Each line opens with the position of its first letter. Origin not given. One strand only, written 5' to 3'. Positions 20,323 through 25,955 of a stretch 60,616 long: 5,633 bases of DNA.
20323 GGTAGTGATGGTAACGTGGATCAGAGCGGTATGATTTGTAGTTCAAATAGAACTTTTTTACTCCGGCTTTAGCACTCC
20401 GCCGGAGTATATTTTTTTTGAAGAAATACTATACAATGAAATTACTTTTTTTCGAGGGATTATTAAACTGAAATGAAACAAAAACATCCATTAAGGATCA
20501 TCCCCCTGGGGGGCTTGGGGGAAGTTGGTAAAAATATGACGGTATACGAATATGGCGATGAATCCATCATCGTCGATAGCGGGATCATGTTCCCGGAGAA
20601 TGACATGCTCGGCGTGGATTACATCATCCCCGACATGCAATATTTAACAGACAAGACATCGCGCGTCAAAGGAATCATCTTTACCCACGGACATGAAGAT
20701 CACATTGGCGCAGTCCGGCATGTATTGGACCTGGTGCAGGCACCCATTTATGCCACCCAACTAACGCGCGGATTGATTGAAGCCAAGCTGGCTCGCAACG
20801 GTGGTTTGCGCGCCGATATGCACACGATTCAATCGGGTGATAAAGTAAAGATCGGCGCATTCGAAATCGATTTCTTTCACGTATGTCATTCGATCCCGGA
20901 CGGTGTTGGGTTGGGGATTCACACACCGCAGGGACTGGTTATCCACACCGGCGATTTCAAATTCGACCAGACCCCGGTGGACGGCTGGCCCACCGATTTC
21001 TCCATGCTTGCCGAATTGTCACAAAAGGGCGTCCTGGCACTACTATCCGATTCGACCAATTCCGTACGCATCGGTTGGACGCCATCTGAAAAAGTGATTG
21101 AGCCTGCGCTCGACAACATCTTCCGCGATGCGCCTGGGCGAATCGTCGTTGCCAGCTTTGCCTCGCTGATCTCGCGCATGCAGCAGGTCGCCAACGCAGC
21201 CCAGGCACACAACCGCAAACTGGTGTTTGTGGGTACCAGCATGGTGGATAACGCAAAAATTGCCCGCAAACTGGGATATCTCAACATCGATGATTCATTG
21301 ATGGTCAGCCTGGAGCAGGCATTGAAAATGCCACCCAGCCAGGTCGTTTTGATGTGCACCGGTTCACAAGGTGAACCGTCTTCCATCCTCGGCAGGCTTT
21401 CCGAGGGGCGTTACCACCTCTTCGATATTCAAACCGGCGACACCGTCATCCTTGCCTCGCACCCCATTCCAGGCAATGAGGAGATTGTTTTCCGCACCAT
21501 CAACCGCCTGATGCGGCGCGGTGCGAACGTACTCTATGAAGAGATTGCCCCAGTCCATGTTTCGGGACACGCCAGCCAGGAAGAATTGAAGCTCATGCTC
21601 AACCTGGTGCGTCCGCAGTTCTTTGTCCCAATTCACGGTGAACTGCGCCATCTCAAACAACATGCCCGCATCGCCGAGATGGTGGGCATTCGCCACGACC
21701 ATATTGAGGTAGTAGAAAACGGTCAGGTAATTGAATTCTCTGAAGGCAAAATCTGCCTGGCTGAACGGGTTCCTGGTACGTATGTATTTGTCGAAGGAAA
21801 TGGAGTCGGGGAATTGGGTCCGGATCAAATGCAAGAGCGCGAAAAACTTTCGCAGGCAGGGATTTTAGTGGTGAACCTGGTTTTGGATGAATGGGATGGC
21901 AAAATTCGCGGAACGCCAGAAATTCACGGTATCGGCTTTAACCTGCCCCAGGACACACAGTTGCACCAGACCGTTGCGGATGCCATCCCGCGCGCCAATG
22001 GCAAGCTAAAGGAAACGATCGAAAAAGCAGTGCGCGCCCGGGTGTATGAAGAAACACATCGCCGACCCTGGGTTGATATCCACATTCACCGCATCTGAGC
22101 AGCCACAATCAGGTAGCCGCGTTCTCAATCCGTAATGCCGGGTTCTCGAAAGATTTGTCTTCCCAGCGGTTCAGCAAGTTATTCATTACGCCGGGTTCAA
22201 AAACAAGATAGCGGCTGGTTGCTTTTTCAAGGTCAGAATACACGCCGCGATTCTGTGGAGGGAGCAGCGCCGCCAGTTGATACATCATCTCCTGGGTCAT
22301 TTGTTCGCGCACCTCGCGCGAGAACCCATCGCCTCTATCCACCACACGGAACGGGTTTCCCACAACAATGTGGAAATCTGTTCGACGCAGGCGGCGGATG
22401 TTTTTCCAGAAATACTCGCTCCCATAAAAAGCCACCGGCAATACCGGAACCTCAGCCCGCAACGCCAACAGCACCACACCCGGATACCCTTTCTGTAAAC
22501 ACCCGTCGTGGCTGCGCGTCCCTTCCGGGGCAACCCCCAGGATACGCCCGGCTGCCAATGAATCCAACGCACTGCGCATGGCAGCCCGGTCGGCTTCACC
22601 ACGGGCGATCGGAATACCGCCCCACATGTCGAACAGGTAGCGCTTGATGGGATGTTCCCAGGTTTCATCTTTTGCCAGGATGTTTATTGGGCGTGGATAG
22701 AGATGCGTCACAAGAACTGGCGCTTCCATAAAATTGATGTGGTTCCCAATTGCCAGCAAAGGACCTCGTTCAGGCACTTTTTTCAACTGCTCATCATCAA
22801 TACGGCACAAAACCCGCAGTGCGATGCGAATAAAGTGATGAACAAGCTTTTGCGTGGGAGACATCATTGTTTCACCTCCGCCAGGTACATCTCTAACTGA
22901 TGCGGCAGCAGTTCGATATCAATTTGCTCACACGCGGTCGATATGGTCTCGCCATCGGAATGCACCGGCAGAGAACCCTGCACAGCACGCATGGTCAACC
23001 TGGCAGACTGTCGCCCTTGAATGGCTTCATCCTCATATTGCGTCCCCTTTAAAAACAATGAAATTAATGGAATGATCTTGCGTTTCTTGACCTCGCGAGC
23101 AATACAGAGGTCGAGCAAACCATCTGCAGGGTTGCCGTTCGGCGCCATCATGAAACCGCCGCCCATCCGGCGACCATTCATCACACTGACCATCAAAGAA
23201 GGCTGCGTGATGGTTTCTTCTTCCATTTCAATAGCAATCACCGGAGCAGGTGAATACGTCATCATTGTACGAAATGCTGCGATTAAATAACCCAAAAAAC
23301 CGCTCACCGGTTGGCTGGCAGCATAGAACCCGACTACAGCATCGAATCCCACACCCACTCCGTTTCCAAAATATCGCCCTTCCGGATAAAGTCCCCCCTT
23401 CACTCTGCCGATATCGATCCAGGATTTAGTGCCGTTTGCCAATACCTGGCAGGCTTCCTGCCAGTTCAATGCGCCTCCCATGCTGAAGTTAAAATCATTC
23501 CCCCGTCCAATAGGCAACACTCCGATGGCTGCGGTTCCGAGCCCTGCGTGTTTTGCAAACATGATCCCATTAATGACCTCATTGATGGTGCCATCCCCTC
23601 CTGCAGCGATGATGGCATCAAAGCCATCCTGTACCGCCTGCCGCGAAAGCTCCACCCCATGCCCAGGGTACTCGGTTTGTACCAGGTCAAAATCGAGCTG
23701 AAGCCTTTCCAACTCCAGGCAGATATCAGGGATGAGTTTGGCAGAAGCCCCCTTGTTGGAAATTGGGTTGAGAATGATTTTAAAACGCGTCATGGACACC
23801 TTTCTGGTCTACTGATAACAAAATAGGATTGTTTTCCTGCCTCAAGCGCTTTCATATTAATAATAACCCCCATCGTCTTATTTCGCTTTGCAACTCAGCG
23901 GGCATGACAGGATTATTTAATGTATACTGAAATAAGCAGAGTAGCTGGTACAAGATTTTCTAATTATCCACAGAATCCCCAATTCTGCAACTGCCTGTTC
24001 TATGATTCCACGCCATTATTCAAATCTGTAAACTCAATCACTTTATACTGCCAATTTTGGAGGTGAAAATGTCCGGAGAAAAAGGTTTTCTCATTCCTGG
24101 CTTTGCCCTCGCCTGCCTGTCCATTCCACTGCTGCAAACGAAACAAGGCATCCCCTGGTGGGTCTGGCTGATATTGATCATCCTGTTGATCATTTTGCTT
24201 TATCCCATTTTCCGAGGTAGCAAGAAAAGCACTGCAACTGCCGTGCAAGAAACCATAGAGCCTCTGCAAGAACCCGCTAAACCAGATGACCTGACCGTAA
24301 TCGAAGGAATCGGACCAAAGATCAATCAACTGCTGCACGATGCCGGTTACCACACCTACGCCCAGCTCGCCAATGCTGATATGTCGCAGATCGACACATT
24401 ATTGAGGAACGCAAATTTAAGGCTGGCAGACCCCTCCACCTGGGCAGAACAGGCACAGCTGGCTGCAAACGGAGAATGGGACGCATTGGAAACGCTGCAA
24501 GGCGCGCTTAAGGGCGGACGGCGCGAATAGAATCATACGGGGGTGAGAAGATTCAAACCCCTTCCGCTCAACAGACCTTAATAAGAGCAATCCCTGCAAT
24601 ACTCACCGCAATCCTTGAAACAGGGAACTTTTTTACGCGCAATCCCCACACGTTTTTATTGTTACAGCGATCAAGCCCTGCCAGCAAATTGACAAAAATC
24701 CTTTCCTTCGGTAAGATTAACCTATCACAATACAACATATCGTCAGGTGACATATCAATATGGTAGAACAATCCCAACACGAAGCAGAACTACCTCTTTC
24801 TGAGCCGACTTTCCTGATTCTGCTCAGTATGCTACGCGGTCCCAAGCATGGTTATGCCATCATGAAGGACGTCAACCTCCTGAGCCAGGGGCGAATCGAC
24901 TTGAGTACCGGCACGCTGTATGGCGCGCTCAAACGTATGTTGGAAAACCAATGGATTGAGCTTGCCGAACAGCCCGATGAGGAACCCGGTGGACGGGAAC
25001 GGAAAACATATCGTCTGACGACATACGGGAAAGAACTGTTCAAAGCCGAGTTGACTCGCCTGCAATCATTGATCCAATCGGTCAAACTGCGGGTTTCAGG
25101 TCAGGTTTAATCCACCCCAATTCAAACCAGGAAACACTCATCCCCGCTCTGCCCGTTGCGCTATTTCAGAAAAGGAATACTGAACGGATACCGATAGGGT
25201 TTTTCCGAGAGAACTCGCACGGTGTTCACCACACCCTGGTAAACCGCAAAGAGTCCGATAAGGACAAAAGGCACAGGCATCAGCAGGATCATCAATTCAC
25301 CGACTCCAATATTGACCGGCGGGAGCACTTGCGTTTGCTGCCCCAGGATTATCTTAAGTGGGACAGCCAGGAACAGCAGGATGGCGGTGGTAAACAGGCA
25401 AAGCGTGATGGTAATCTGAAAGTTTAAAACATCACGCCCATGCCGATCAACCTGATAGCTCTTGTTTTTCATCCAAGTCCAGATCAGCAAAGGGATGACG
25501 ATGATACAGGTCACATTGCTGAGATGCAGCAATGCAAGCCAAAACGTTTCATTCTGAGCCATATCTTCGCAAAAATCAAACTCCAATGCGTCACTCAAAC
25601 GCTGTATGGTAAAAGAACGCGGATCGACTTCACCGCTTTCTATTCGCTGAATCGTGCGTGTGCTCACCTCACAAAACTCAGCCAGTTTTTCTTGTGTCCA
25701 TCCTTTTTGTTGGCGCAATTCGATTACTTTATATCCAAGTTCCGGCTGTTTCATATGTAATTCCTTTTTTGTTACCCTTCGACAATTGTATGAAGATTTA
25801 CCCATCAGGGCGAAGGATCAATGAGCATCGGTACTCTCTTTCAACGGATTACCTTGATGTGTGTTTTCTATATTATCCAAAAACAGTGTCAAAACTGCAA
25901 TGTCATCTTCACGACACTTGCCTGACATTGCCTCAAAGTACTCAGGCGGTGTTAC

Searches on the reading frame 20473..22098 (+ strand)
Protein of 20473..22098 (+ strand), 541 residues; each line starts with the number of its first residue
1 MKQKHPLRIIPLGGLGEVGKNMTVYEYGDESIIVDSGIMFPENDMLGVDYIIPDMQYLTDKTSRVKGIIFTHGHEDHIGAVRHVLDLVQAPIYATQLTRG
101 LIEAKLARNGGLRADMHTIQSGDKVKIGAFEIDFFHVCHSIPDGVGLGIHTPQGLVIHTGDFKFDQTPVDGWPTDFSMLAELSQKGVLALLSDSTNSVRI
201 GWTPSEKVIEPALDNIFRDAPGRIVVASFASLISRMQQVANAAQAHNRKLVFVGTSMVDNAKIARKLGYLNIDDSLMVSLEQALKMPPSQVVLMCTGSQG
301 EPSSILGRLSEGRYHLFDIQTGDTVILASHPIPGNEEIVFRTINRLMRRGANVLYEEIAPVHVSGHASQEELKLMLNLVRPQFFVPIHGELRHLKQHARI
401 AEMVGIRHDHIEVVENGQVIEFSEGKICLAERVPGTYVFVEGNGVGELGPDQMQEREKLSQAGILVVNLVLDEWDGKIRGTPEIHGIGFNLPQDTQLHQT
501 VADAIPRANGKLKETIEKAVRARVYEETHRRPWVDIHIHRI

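Call 8: search_protein_families(library=ncbifam, proteins=[window:20473-22098:+])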
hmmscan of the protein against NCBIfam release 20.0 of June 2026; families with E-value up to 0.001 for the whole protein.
window:20473-22098:+ (541 aa): 8 families
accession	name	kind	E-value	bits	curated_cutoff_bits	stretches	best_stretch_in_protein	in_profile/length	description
NF047419.1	RNase_J1_RnjA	exception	1.4e-173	578.5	820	1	8-534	3-542/549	ribonuclease J1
TIGR00649.1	MG423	subfamily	8.4e-164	545.9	400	1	8-538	2-545/546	RNase J family beta-CASP ribonuclease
TIGR03675.1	arCOG00543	equivalog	1.8e-09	36.4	580.2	1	3-102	171-267/631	beta-CASP ribonuclease aCPSF1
NF012229.1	bla_class_B_core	domain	3.8e-08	33.6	100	1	13-139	8-129/139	metallo-beta-lactamase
NF001911.0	PRK00685.1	equivalog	1.4e-06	27.9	144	1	58-163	34-137/228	metal-dependent hydrolase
TIGR03413.1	GSH_gloB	equivalog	8.5e-06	25.3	200.8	1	55-137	34-104/248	hydroxyacylglutathione hydrolase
NF033088.2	bla_subclass_B1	equivalog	3.5e-05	23.6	200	1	16-136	27-134/217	subclass B1 metallo-beta-lactamase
TIGR00361.1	ComEC_Rec2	equivalog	0.00013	20.3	190.05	1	19-86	451-513/663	DNA internalization-related competence protein ComEC/Rec2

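Call 15: find_related_loci(query=window:20473-22098:+, collection=genome_contigs, flank=10000)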
Query window:20473-22098:+ (541 aa) in genome_contigs; peptide patterns used: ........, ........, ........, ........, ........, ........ (x = any residue, [..] = any of these).
599 stretches matched a pattern (row limit reached: there are more); 529 encode a relative of the query (tblastn E <= 1e-3); the best 80 are kept; 80 distinct loci.
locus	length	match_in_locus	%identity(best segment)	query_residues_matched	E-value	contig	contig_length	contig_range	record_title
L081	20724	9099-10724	78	1-541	0e+0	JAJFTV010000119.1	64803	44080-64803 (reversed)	MAG: Chloroflexota bacterium isolate bin.298 k141_2802785, whole genome shotgun sequence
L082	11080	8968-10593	73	1-541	0e+0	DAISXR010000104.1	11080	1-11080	MAG TPA_asm: Anaerolineaceae bacterium isolate CTOTU7689 NODE_9371_length_11080_cov_9.165624, whole genome shotgun seque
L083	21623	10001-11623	65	7-541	0e+0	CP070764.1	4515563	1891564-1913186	MAG: Chloroflexota bacterium isolate bin26 chromosome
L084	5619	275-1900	64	6-541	0e+0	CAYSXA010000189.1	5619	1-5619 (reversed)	MAG TPA_asm: uncultured Anaerolineaceae bacterium isolate binchicken_co64_138 genome assembly, contig: NODE_9726_length_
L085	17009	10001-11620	64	1-534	0e+0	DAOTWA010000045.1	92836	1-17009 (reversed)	MAG TPA_asm: Anaerolineaceae bacterium isolate H111_98 k127_1246771, whole genome shotgun sequence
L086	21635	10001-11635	63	3-541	0e+0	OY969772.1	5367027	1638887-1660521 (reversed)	MAG: uncultured Chloroflexia bacterium isolate MFD02416.bin.2.42 genome assembly, chromosome: 1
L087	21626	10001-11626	63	6-541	0e+0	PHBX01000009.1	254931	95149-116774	MAG: Chloroflexi bacterium HGW-Chloroflexi-3 bjp_ig2158_scaffold_68, whole genome shotgun sequence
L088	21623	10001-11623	64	7-541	0e+0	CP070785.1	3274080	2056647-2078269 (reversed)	MAG: Chloroflexota bacterium isolate bin156 chromosome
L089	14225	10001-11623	64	7-541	0e+0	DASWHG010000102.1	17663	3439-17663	MAG TPA_asm: Anaerolineales bacterium isolate SMAG_U2836 k141_1950626, whole genome shotgun sequence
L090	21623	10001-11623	63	7-541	0e+0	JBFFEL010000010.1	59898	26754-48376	MAG: Anaerolineales bacterium isolate Mix_mud13.2021.11.71 k141_2245252_length_59898_cov_13.4316, whole genome shotgun s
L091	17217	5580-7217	63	1-540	0e+0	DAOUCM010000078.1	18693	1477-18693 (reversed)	MAG TPA_asm: Anaerolineales bacterium isolate H81_821 34708, whole genome shotgun sequence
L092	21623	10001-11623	63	7-540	0e+0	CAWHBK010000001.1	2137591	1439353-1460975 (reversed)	MAG: uncultured Chloroflexia bacterium isolate MFD00905.bin.2.32 genome assembly, contig: contig_11661, whole genome sho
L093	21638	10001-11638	63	1-540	0e+0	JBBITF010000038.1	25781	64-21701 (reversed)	MAG: Chloroflexota bacterium isolate STS170223_bin_390 NODE_2170_length_25781_cov_12.101532, whole genome shotgun sequen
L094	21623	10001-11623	65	7-541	0e+0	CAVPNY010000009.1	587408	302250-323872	MAG: uncultured Chloroflexia bacterium isolate MFD00032.bin.3.204 genome assembly, contig: contig_18050, whole genome sh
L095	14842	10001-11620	63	7-539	0e+0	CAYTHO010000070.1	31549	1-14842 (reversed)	MAG TPA_asm: uncultured Anaerolineaceae bacterium isolate SRP167436_co1_223 genome assembly, contig: NODE_2022_length_31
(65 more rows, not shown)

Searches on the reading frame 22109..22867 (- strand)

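Call 8: search_protein_families(library=ncbifam, proteins=[window:22109-22867:-])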
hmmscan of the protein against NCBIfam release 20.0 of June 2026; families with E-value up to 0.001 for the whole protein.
window:22109-22867:- (252 aa): 4 families
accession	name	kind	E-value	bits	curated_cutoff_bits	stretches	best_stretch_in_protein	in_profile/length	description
NF006386.0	PRK08633.1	equivalog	6.6e-20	70.5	1221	1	6-149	412-553/1147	acyl-[ACP]--phospholipid O-acyltransferase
TIGR00530.1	AGP_acyltrn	subfamily_domain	3.9e-16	59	102.95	1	29-147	10-129/130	1-acylglycerol-3-phosphate O-acyltransferase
NF005291.0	PRK06814.1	equivalog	1.4e-10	39.8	1349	1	6-201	424-625/1140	acyl-[ACP]--phospholipid O-acyltransferase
NF005959.0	PRK08043.1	equivalog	1.3e-06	27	886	1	9-153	2-143/719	bifunctional acyl-ACP--phospholipid O-acyltransferase/long-chain-fatty-acid--ACP ligase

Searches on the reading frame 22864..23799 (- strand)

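Call 8: search_protein_families(library=ncbifam, proteins=[window:22864-23799:-])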
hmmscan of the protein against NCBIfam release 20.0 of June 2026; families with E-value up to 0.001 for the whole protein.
window:22864-23799:- (311 aa): 11 families
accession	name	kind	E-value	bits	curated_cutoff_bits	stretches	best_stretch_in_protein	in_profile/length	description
TIGR00147.1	TIGR00147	subfamily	2.4e-43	148.2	118.65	1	3-306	1-294/296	YegS/Rv2252/BmrU family lipid kinase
NF009602.0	PRK13054.1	equivalog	4.7e-35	121.1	284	1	50-306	47-292/301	lipid kinase YegS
NF009874.0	PRK13337.1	equivalog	5.4e-35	120.8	385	1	3-290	2-279/305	diacylglycerol kinase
NF009604.0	PRK13057.1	equivalog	1.2e-34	119.7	274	1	8-306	13-294/302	lipid kinase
NF009603.0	PRK13055.1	subfamily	1.4e-32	112.9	342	1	4-306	3-299/335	diacylglycerol kinase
NF008882.0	PRK11914.1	equivalog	3.2e-28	98.8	302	1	3-302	8-298/306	diacylglycerol kinase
TIGR03702.1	lip_kinase_YegS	equivalog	1e-25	90.4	387.45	1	51-307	44-289/295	lipid kinase YegS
NF009605.0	PRK13059.1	equivalog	2.6e-24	85.7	313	1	3-284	1-271/295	putative lipid kinase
NF002033.0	PRK00861.1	subfamily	9.3e-23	80.3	293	1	7-308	15-306/328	putative lipid kinase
NF009025.0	PRK12361.1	equivalog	2e-17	62.6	505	1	7-307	245-540/546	hypothetical protein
NF040993.1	MamU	equivalog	1.9e-09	37.4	400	1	50-138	50-132/296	lipid kinase MamU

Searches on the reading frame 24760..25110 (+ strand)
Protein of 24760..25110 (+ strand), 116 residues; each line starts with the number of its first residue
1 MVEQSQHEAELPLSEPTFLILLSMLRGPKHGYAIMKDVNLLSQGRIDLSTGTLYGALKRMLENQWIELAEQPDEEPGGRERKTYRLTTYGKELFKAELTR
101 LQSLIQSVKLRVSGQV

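Call 8: search_protein_families(library=ncbifam, proteins=[window:24760-25110:+])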
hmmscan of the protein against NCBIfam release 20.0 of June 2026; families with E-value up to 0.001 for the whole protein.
window:24760-25110:+ (116 aa): 3 families
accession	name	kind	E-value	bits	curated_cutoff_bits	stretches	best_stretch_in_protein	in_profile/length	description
TIGR03433.1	padR_acidobact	paralog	3.6e-18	65.5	101.8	1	18-109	7-96/101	PadR family transcriptional regulator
NF053635.1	TransRegRv3488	equivalog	4.3e-05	23.7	140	1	42-106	32-93/98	Rv3488 family transcriptional regulator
NF006931.0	PRK09416.1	equivalog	0.00021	21.4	112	1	10-96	42-117/135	PadR family transcriptional regulator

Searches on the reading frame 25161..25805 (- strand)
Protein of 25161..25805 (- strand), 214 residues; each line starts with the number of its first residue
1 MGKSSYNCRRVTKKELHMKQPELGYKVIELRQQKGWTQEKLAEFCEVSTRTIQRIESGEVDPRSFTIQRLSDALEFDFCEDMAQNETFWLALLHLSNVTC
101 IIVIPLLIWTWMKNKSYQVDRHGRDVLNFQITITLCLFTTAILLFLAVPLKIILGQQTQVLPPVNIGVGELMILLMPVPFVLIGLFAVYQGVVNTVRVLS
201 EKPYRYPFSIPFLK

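Call 8: search_protein_families(library=ncbifam, proteins=[window:25161-25805:-])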
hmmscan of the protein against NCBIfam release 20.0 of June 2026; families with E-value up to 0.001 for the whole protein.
window:25161-25805:- (214 aa): 10 families
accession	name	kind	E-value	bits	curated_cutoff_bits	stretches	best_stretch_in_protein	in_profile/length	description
TIGR03070.1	couple_hipB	subfamily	9e-09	35.2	71.65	1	22-64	2-44/58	type II toxin-antitoxin system Y4mF family antitoxin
NF041951.1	phage_RstR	subfamily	1.1e-08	35.3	80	1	24-75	4-55/108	RstR family transcriptional repressor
TIGR00270.2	TIGR00270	equivalog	1e-07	31.9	110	1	26-86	79-139/159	multiprotein bridging factor aMBF1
NF006015.0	PRK08154.1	subfamily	5.7e-06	25.7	204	1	19-85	27-93/314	anaerobic benzoate catabolism transcriptional regulator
TIGR03830.1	CxxCG_CxxCG_HTH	subfamily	3.2e-05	23.7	61.8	1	17-64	60-107/127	type II TA system antitoxin MqsA family protein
NF007257.0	PRK09706.1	subfamily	4.6e-05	23.2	101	1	18-75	1-58/135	transcriptional repressor DicA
NF058600.1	TransRegSco1979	equivalog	5.4e-05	22.4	350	1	23-73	9-59/280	Sco1979 family transcriptional regulator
NF007408.0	PRK09943.1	equivalog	8.6e-05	22.2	211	1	23-83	8-68/185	HTH-type transcriptional regulator PuuR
NF040522.1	VC1465_fam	subfamily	0.00024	21.1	70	1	30-60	4-34/111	VC1465 family Xer recombination activation factor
NF003162.0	PRK04140.1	equivalog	0.00078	18.6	263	0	26-81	130-185/317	transcriptional regulator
